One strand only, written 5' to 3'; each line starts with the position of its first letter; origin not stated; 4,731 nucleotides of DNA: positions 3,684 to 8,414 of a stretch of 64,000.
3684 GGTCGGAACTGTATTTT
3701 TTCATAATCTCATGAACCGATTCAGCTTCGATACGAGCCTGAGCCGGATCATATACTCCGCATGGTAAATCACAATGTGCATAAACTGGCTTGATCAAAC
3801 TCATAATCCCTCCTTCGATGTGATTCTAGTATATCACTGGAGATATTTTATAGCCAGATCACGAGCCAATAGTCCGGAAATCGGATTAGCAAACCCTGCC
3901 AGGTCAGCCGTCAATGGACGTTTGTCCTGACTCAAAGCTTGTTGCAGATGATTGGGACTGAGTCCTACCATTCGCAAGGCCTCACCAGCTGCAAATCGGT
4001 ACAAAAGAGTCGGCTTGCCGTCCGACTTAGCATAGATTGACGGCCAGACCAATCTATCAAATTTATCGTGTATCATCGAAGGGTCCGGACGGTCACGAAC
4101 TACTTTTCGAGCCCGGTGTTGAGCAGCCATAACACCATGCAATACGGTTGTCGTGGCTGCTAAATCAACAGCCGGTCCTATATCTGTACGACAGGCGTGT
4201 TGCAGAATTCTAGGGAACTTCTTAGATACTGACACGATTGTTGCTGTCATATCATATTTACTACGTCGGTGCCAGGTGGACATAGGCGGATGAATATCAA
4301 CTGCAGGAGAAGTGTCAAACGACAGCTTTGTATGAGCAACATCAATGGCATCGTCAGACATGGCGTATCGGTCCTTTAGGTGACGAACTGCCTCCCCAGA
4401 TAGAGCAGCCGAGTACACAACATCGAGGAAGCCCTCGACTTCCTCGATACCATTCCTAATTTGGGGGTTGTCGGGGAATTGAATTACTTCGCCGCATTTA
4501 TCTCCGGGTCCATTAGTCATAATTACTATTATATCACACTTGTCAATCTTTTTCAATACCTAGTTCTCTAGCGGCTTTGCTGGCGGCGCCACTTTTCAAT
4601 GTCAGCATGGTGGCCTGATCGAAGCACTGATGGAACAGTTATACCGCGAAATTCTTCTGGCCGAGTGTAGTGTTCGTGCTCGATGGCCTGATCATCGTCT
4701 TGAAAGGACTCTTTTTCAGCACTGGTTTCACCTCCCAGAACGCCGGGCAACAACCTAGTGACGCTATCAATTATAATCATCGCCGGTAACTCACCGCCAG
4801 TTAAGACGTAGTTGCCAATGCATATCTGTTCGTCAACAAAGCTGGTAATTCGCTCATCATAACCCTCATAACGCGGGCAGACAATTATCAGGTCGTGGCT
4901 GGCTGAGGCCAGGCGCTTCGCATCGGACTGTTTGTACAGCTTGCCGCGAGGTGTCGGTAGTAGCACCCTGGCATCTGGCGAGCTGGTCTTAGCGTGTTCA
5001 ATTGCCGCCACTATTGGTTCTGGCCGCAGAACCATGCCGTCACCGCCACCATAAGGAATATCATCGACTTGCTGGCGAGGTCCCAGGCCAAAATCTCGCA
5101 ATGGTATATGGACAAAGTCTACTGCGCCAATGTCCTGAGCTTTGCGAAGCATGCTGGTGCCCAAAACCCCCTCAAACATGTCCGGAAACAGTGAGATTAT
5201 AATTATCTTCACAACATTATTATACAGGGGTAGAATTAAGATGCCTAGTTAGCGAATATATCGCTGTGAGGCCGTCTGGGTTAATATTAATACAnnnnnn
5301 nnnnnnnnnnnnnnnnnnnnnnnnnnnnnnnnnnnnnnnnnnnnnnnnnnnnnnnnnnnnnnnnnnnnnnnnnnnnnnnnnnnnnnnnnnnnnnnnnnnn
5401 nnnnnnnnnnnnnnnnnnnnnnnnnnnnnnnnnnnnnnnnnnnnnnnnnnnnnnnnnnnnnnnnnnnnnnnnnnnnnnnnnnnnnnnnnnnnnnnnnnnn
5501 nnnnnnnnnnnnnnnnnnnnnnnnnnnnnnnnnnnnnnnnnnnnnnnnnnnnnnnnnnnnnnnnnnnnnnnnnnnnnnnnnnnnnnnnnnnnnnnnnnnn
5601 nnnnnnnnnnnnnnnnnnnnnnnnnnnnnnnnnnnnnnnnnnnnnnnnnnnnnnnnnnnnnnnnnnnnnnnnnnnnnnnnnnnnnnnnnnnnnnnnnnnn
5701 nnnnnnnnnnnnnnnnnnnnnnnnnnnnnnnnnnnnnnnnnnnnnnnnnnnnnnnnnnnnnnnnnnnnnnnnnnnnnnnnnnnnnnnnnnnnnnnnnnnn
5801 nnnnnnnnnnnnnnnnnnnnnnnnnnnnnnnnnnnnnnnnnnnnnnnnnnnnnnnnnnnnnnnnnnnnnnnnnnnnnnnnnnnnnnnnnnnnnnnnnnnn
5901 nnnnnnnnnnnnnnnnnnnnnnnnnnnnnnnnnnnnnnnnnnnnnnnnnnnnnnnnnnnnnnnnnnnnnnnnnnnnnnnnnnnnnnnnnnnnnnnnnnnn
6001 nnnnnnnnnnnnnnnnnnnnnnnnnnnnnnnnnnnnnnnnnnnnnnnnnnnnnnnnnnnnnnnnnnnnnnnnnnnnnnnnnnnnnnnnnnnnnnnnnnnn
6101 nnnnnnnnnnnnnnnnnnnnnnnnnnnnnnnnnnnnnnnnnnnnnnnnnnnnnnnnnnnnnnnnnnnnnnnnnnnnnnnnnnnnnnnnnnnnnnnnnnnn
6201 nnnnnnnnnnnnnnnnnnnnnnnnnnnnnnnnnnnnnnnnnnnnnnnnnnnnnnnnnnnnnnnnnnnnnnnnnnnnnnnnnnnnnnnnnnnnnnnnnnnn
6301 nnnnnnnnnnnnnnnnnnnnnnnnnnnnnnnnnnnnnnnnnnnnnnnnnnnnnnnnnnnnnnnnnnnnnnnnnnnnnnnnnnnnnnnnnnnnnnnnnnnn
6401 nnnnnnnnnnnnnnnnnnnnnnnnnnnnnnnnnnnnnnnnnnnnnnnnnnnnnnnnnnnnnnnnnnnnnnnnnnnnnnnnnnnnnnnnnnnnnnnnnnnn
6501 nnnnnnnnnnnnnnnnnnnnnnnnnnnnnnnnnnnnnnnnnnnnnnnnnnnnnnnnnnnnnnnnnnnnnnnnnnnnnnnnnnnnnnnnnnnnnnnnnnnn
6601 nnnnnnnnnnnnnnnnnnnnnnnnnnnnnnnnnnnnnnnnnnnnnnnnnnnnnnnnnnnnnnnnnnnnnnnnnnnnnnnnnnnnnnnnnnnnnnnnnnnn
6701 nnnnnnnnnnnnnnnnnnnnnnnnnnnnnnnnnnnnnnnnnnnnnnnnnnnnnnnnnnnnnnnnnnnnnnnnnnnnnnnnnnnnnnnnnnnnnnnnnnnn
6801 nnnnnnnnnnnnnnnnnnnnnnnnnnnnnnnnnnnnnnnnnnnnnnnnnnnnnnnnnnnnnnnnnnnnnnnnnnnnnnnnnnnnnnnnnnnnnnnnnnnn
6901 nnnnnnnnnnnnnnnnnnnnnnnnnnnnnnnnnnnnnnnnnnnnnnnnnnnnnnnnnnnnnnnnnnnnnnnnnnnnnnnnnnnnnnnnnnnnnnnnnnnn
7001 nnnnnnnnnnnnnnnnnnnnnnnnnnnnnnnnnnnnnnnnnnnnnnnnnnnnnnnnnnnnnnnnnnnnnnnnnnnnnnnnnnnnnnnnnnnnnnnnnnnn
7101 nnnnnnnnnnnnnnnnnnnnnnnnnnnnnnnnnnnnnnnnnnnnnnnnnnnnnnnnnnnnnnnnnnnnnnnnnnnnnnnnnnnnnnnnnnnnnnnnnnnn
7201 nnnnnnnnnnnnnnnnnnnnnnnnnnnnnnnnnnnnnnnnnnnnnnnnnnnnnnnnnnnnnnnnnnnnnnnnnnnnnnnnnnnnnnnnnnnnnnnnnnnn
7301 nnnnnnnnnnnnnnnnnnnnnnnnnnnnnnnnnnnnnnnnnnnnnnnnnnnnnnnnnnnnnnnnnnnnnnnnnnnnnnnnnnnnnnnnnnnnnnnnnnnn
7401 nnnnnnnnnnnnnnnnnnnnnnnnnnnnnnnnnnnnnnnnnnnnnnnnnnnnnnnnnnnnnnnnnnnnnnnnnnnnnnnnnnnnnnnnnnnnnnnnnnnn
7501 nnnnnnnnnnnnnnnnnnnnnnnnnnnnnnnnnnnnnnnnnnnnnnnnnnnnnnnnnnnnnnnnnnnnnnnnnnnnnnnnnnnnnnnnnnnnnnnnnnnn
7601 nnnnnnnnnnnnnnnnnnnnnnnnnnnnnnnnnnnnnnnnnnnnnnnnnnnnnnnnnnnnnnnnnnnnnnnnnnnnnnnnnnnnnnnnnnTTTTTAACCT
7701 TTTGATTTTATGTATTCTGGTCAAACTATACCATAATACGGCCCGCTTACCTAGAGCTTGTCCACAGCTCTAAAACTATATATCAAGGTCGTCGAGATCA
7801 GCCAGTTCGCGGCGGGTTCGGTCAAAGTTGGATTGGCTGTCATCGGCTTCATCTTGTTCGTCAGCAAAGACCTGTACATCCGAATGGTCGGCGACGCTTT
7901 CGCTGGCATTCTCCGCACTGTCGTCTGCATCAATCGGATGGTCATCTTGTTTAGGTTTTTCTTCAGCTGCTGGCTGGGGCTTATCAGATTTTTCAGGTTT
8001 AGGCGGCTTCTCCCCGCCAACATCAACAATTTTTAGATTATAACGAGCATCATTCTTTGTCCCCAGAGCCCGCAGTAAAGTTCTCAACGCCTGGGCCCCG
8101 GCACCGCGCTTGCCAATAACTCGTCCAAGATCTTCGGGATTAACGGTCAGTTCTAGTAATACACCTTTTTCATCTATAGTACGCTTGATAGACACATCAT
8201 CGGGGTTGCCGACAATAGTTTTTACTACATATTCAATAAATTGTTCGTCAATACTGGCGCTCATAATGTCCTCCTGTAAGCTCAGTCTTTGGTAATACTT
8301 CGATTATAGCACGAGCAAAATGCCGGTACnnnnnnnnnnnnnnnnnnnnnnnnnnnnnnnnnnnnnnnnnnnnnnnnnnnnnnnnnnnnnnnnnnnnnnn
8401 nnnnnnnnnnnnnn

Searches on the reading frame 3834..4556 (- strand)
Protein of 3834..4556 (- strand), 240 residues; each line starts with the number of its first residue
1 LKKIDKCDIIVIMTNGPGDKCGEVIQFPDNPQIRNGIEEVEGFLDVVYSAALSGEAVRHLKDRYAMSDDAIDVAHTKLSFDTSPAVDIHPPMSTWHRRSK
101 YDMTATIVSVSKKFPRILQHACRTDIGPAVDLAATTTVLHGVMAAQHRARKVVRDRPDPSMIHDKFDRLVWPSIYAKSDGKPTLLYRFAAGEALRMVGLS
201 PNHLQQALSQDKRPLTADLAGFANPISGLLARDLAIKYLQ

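Call 3: search_protein_families(library=pfam, proteins=[window:3834-4556:-], max_evalue=0.01)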
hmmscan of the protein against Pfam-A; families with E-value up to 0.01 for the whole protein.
window:3834-4556:- (240 aa): 0 families

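Call 4: search_protein_families(library=ncbifam, proteins=[window:3834-4556:-], max_evalue=0.01)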
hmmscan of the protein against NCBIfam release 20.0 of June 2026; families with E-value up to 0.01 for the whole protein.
window:3834-4556:- (240 aa): 0 families

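Call 50: find_homologous_proteins(query=window:3834-4520:-)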
Query window:3834-4520:- (228 aa): 1 proteins with E <= 0.001 among 906 candidates.
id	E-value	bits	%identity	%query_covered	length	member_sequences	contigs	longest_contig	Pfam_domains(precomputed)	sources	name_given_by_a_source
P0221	3.5e-149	513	100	100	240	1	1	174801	-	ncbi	-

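Call 51: search_protein_families(library=phrogs, proteins=[window:3834-4520:-], max_evalue=0.01)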
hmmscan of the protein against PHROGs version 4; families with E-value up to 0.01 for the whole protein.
window:3834-4520:- (228 aa): 0 families

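Call 53: find_encoding_contigs(protein=P0221, flank=2000, max_places=2)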
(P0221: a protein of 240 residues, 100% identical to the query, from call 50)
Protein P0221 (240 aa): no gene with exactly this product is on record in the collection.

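Call 58: search_protein_representatives(protein=window:3834-4520:-)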
Query: 228 residues. Proteins with E-value up to 0.001 (for the whole library): 5; up to 1e-10: 3; up to 1e-30: 1. The best 5 are listed.
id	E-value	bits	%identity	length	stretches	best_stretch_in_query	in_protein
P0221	1.1e-149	512.8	100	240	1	1-228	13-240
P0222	4.2e-29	118.5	40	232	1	23-227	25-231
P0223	2.1e-26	109.7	42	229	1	24-228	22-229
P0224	6.6e-05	39.4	28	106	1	125-227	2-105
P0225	3.6e-04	37.0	27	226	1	39-225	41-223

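Call 59: find_encoding_contigs(protein=P0222, flank=4000, max_places=3)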
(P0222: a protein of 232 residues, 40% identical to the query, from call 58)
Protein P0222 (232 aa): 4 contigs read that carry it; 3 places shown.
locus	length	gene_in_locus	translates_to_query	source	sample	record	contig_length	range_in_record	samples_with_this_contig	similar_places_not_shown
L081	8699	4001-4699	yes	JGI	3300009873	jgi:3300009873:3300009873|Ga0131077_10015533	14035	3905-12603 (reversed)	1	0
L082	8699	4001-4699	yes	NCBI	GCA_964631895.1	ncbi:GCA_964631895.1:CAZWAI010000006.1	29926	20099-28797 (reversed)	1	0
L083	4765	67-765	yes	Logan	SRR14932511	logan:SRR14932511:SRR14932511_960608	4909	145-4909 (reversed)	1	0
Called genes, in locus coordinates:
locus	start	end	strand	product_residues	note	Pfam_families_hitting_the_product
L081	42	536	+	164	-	PF13083:KH_KhpA-B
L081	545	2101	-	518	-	PF10502:Peptidase_S26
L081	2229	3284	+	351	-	-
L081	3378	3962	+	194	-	PF01746:tRNA_m1G_MT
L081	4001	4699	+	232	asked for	-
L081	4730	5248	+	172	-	PF00080:Sod_Cu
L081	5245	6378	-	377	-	PF01594:AI-2E_transport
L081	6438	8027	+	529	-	PF07690:MFS_1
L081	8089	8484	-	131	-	PF23636:DUF7144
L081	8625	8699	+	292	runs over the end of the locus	-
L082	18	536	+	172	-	PF13083:KH_KhpA-B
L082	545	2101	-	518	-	PF10502:Peptidase_S26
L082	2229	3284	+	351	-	-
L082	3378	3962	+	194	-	PF01746:tRNA_m1G_MT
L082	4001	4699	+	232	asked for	-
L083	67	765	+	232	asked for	-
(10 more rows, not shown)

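Call 60: find_encoding_contigs(protein=P0223, flank=5000, max_places=3)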
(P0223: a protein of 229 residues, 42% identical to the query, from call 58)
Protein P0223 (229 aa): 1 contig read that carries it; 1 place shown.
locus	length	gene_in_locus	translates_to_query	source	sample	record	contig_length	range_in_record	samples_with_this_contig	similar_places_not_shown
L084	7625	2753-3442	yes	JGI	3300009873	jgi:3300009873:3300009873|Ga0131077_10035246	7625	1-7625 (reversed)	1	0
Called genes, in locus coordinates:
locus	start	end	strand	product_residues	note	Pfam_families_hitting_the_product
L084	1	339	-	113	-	?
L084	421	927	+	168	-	PF00886:Ribosomal_S16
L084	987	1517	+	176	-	PF13083:KH_KhpA-B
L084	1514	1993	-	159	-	-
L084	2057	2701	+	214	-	PF01746:tRNA_m1G_MT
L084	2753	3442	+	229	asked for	-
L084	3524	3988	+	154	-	PF00080:Sod_Cu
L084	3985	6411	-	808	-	PF00690:Cation_ATPase_N, PF00122:E1-E2_ATPase, PF00702:Hydrolase, PF08282:Hydrolase_3 (faint), PF00689:Cation_ATPase_C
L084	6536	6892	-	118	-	PF02325:CCB3_YggT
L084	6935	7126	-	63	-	-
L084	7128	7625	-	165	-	?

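Call 61: find_encoding_contigs(protein=P0225, flank=5000, max_places=3)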
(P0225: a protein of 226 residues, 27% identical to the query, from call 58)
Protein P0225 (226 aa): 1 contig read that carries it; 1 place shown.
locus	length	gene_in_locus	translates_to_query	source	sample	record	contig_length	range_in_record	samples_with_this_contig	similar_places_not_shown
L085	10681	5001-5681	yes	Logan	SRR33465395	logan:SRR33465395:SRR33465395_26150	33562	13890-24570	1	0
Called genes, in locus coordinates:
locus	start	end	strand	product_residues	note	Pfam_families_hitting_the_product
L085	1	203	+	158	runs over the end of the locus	PF01029:NusB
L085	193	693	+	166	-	PF00293:NUDIX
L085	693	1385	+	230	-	PF22935:RM44_endonuclase (weak), PF14622:Ribonucleas_3_3, PF00636:Ribonuclease_3, PF00035:dsrm, PF22892:DSRM_MRPL44 (weak)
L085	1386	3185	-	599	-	PF03600:CitMHS (weak), PF00664:ABC_membrane, PF02463:SMC_N (weak), PF00005:ABC_tran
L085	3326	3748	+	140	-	PF00886:Ribosomal_S16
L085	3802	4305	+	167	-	PF13083:KH_KhpA-B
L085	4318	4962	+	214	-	PF01746:tRNA_m1G_MT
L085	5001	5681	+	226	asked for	-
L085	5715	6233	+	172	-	PF00080:Sod_Cu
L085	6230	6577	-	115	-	PF02325:CCB3_YggT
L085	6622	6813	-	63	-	-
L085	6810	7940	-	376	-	PF01594:AI-2E_transport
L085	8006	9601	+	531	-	PF07690:MFS_1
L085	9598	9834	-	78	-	PF09851:SHOCT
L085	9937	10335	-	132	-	PF23636:DUF7144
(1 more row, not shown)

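Call 68: search_protein_families(library=pfam, proteins=[L084:3524-3988:+], max_evalue=0.001)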
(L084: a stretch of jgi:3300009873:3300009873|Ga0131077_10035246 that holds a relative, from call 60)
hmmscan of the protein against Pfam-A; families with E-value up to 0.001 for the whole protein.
L084:3524-3988:+ (154 aa): 1 family
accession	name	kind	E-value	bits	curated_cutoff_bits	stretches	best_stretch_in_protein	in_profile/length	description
PF00080.25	Sod_Cu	-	8.4e-29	101.1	28.9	1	7-151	2-133/133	Copper/zinc superoxide dismutase (SODC)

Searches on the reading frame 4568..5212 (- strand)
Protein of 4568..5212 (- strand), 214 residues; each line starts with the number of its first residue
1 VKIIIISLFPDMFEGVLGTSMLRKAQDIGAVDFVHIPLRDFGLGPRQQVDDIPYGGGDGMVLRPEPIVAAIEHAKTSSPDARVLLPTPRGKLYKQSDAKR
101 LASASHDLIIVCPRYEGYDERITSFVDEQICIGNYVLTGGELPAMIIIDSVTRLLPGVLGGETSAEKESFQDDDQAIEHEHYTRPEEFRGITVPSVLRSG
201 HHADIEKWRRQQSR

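Call 65: find_related_loci(query=window:4568-5212:-, collection=metagenome_contigs, flank=5000)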
Query window:4568-5212:- (214 aa) in metagenome_contigs; peptide patterns used: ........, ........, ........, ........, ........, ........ (x = any residue, [..] = any of these).
141 stretches matched a pattern; 86 encode a relative of the query (tblastn E <= 1e-3); the best 80 are kept; 80 distinct loci.
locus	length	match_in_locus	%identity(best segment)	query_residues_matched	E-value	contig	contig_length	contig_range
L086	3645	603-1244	84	1-214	1e-127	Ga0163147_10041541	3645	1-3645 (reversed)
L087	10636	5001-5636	80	1-212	2e-115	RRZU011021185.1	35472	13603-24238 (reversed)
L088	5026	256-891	76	1-212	4e-111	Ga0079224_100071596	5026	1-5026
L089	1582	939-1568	78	1-210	5e-118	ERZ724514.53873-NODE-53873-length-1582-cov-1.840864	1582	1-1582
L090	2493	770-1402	76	1-211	2e-113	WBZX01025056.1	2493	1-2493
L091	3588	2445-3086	73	1-214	5e-110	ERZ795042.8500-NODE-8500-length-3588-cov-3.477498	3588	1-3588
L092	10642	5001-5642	74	1-214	5e-107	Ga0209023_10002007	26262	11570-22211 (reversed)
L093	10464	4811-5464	72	1-214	1e-106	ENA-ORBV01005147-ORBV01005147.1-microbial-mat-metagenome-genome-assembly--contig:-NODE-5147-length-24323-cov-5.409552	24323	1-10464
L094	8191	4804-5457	72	1-214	1e-106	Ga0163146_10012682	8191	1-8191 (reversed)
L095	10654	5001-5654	72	1-214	1e-106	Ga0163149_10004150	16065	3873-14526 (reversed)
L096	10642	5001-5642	73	1-214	8e-107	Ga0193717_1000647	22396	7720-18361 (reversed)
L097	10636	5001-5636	75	2-213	5e-106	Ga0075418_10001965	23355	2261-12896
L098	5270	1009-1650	72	1-214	4e-106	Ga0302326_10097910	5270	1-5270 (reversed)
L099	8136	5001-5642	72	1-214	5e-106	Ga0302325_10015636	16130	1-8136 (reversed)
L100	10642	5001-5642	72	1-214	2e-105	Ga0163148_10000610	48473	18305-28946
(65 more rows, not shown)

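Call 68: search_protein_families(library=pfam, proteins=[L096:6768-7349:-, L098:3680-4279:-, L086:2185-2703:+, L093:5475-5999:-], max_evalue=0.001)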
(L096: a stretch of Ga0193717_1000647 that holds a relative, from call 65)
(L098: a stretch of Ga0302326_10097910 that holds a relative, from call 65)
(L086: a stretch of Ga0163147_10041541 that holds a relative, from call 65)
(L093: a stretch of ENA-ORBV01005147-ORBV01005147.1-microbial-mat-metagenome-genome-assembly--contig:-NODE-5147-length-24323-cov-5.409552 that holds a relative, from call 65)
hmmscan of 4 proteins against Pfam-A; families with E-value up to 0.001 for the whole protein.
L096:6768-7349:- (193 aa): 2 families
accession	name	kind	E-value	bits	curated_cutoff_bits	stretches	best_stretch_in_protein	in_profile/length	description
PF02777.23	Sod_Fe_C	-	2.2e-34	118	20.9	1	92-190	1-102/102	Iron/manganese superoxide dismutases, C-terminal domain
PF00081.27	Sod_Fe_N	-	1.9e-27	96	27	1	2-85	2-82/82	Iron/manganese superoxide dismutases, alpha-hairpin domain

L098:3680-4279:- (199 aa): 2 families
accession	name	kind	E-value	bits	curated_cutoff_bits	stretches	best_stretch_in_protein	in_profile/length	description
PF02777.23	Sod_Fe_C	-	3e-36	124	20.9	1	96-194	1-102/102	Iron/manganese superoxide dismutases, C-terminal domain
PF00081.27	Sod_Fe_N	-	1.3e-28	99.7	27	1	2-88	2-81/82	Iron/manganese superoxide dismutases, alpha-hairpin domain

L086:2185-2703:+ (172 aa): 1 family
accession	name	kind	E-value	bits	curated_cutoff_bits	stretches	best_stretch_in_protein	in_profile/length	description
PF00080.25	Sod_Cu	-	4.6e-28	98.7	28.9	1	25-169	2-133/133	Copper/zinc superoxide dismutase (SODC)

L093:5475-5999:- (174 aa): 1 family
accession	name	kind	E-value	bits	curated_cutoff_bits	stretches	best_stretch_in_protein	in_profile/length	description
PF00080.25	Sod_Cu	-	1.6e-28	100.2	28.9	1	27-171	2-133/133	Copper/zinc superoxide dismutase (SODC)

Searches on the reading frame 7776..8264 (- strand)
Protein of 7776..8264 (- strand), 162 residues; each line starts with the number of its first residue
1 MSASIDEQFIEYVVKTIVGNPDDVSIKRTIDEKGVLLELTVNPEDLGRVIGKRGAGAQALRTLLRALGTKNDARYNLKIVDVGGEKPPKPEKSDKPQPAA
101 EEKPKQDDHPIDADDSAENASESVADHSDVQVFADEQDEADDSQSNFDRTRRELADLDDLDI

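Call 57: search_protein_families(library=ncbifam, proteins=[window:7776-8264:-], max_evalue=0.001)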
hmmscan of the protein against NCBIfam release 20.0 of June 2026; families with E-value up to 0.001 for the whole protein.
window:7776-8264:- (162 aa): 4 families
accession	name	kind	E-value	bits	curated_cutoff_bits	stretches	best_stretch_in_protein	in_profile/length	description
NF002761.0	PRK02821.1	equivalog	4e-20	71.6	106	1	8-71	4-67/77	RNA-binding protein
NF001748.0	PRK00468.1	equivalog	6.2e-19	68.1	106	1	8-79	3-74/75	KH domain-containing protein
NF002201.0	PRK01064.1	equivalog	1.3e-15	57.6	85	1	8-81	3-76/78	hypothetical protein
NF041568.1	Jag_EloR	equivalog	0.00075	19.5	145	0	7-82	63-134/203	RNA-binding cell elongation regulator Jag/EloR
